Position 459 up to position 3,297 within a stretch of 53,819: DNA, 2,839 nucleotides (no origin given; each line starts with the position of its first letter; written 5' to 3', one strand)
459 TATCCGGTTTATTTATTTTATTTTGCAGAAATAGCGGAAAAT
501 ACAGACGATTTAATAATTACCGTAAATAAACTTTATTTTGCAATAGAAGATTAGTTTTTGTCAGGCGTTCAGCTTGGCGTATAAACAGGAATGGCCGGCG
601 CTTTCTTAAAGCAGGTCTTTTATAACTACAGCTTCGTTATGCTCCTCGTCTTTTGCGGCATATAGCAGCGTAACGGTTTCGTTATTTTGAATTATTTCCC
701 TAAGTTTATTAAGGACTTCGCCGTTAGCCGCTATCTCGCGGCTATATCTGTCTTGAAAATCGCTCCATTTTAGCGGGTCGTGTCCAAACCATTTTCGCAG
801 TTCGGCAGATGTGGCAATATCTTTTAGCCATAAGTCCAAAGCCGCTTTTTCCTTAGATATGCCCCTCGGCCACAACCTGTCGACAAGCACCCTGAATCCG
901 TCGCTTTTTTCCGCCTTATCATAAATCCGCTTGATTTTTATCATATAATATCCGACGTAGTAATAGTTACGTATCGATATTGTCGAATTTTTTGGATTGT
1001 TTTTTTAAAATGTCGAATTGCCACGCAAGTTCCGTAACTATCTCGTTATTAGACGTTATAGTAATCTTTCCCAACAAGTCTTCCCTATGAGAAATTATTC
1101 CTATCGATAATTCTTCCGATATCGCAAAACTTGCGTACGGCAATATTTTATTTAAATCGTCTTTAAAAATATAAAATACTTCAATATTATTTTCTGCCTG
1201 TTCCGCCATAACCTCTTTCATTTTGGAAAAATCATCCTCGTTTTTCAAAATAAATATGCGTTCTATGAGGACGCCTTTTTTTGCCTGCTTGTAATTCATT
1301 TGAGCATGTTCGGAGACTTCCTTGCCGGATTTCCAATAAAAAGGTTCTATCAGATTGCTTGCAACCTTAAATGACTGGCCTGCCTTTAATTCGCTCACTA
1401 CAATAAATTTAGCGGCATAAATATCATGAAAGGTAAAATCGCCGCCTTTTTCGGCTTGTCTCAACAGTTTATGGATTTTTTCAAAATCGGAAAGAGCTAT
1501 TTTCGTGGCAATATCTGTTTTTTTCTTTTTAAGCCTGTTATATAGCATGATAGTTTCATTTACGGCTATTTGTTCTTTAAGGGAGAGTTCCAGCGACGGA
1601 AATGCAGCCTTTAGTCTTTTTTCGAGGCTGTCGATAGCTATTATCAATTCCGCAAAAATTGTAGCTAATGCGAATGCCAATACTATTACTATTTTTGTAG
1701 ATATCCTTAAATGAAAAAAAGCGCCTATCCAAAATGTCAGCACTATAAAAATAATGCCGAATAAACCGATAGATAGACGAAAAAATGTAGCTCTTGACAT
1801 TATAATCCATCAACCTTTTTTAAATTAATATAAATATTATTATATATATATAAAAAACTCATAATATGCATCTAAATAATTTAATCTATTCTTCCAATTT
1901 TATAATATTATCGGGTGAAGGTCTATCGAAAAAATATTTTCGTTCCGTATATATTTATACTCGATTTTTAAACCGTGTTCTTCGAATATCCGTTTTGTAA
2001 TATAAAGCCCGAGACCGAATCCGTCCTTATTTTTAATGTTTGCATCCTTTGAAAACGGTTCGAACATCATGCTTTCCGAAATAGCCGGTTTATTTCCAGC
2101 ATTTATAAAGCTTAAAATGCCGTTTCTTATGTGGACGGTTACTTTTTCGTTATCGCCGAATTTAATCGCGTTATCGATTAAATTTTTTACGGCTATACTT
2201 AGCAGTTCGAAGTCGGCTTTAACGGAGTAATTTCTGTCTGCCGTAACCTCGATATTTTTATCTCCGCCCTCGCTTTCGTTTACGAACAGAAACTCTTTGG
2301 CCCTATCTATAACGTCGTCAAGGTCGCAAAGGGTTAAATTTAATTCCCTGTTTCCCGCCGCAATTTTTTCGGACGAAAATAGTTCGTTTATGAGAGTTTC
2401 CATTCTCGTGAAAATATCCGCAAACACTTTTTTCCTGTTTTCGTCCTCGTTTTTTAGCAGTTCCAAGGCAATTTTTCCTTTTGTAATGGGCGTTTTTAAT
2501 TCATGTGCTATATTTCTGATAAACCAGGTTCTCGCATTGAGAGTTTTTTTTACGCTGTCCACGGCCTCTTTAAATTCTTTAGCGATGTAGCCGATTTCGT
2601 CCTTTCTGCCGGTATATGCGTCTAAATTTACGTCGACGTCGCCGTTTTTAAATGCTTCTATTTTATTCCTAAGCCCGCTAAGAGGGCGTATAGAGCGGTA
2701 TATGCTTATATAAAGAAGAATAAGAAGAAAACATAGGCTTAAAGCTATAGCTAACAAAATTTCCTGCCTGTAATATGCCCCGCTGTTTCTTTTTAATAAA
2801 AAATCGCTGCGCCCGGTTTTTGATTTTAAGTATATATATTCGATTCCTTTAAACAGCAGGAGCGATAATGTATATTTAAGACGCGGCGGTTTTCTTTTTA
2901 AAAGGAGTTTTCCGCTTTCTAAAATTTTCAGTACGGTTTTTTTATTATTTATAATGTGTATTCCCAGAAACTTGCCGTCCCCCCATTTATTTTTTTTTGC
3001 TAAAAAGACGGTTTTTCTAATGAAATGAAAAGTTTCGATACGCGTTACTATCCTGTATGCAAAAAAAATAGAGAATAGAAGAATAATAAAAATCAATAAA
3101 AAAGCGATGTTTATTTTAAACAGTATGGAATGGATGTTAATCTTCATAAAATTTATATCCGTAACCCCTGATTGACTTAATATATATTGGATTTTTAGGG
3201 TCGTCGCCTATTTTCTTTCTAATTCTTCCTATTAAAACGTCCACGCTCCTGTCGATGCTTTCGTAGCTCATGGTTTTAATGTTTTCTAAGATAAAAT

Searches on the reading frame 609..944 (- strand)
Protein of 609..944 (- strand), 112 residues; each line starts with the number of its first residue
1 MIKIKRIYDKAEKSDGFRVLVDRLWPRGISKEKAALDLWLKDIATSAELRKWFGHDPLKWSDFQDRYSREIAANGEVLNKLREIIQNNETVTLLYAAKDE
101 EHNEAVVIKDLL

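Call 7: search_protein_families(library=pfam, proteins=[window:609-944:-])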
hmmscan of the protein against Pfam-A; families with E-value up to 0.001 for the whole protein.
window:609-944:- (112 aa): 3 families
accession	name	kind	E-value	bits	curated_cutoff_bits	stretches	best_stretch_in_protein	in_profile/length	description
PF22752.1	DUF488-N3i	-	8.5e-40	136.8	27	1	1-112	1-111/131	Inactive DUF488-N3 subclade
PF04343.18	DUF488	-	2.3e-35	122.3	22.2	1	3-112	1-121/121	Domain of unknown function DUF488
PF22751.1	DUF488-N3a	-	3.8e-25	88.9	27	1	2-112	1-114/118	Active DUF488-N3 subclade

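Call 52: find_encoding_contigs(protein=window:609-944:-, flank=10000, max_places=3)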
Protein window:609-944:- (112 aa): 8 contigs read that carry it; 3 places shown.
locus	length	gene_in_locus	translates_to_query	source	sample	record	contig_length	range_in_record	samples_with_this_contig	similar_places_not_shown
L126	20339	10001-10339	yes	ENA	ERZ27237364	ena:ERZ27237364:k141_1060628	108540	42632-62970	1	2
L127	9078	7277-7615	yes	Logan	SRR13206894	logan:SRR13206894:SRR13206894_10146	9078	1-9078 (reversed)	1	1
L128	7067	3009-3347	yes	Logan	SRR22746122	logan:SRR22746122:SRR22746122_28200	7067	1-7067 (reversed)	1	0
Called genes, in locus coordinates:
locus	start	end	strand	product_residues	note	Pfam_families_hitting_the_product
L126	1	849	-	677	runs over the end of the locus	PF13089:PP_kinase_N, PF02503:PP_kinase, PF17941:PP_kinase_C_1, PF13090:PP_kinase_C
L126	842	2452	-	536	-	PF02541:Ppx-GppA, PF01966:HD (weak), PF21447:Ppx-GppA_III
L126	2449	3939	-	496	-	PF02541:Ppx-GppA, PF21447:Ppx-GppA_III, PF01966:HD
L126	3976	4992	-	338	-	PF05235:CHAD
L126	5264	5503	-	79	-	-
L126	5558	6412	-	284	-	PF00685:Sulfotransfer_1 (faint)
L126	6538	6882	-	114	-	-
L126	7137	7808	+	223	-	PF00072:Response_reg, PF00486:Trans_reg_C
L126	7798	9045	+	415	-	PF00512:HisKA (weak), PF02518:HATPase_c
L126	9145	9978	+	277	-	-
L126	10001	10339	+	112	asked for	PF04343:DUF488, PF22751:DUF488-N3a, PF22752:DUF488-N3i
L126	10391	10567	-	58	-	-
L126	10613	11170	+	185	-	-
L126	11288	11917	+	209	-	-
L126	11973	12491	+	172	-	PF04186:FxsA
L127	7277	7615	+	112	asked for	PF04343:DUF488, PF22751:DUF488-N3a, PF22752:DUF488-N3i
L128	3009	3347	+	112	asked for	PF04343:DUF488, PF22751:DUF488-N3a, PF22752:DUF488-N3i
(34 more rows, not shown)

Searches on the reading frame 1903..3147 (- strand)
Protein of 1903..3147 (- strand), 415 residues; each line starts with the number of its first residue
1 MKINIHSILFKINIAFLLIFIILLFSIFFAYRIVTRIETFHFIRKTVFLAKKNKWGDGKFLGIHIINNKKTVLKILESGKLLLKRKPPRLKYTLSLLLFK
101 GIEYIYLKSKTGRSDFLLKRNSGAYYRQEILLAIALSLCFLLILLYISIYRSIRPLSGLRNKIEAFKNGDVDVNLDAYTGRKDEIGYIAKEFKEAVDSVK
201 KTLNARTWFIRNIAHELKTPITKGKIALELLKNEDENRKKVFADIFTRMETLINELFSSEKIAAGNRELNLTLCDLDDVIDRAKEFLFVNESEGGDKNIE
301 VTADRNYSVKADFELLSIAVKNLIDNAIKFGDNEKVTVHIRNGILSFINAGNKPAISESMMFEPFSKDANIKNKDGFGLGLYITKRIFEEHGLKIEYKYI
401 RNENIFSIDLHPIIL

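Call 7: search_protein_families(library=pfam, proteins=[window:1903-3147:-])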
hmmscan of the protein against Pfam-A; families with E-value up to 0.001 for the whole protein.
window:1903-3147:- (415 aa): 2 families
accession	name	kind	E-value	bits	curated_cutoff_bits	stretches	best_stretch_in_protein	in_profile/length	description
PF02518.31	HATPase_c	-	9e-13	49.1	26.4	1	314-397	4-93/111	Histidine kinase-, DNA gyrase B-, and HSP90-like ATPase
PF00512.31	HisKA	-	1.3e-07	32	26.9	1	209-264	5-65/66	His Kinase A (phospho-acceptor) domain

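Call 15: search_protein_families(library=ncbifam, proteins=[window:1903-3147:-], max_evalue=0.01)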
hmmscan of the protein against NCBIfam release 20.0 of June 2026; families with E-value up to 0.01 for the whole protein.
window:1903-3147:- (415 aa): 59 families (the best 25 are shown)
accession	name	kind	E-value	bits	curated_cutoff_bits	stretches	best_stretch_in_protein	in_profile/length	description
NF038389.1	ArsS_fam_HK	equivalog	1.5e-93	314.4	250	1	6-409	1-403/403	ArsS family sensor histidine kinase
NF052314.1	T9SS_HK_PorY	subfamily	1.9e-28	99.7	350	1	131-409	137-417/418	PorY family sensor histidine kinase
TIGR01386.1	cztS_silS_copS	subfamily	1.1e-21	77.3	292.55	1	125-409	161-455/457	heavy metal sensor histidine kinase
NF045900.1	HisKinCpxALeg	equivalog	1.3e-21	76.9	800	1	132-397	158-435/451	two-component system sensor histidine kinase CpxA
NF007004.0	PRK09467.1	equivalog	1.6e-21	76.7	415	1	138-396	165-419/440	two-component system sensor histidine kinase EnvZ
NF008312.0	PRK11100.1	equivalog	1.8e-21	76.5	356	1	127-398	181-459/477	two-component system sensor histidine kinase CreC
TIGR02966.1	phoR_proteo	equivalog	6.3e-21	74.7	334.2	1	196-396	104-318/333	phosphate regulon sensor histidine kinase PhoR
NF007898.0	PRK10604.1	equivalog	1.2e-20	74.1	478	1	130-396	141-406/433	two-component system sensor histidine kinase RstB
NF008025.0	PRK10755.1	equivalog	2.2e-19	69.4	314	1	137-395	76-337/362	two-component system sensor histidine kinase PmrB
NF033091.0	HK_VanS_ACDEFG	equivalog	2.9e-19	69.3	400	1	146-410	12-292/293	vancomycin resistance histidine kinase VanS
NF007007.0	PRK09470.1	equivalog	1.6e-18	66.8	486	1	131-392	172-438/463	envelope stress sensor histidine kinase CpxA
NF046044.1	PnpS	equivalog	1.9e-16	60.1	400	1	196-396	160-374/390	two-component system histidine kinase PnpS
TIGR02956.1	TMAO_torS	equivalog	9.5e-16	57.1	676.5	2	191-390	449-659/967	TMAO reductase system sensor histidine kinase/response regulator TorS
NF007345.0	PRK09835.1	subfamily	1.1e-15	57.2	423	1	130-395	188-463/482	Cu(+)/Ag(+) sensor histidine kinase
NF041210.1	his_kin_PieS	equivalog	3.6e-15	55.9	850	1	128-403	171-460/474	two component system sensor histidine kinase PieS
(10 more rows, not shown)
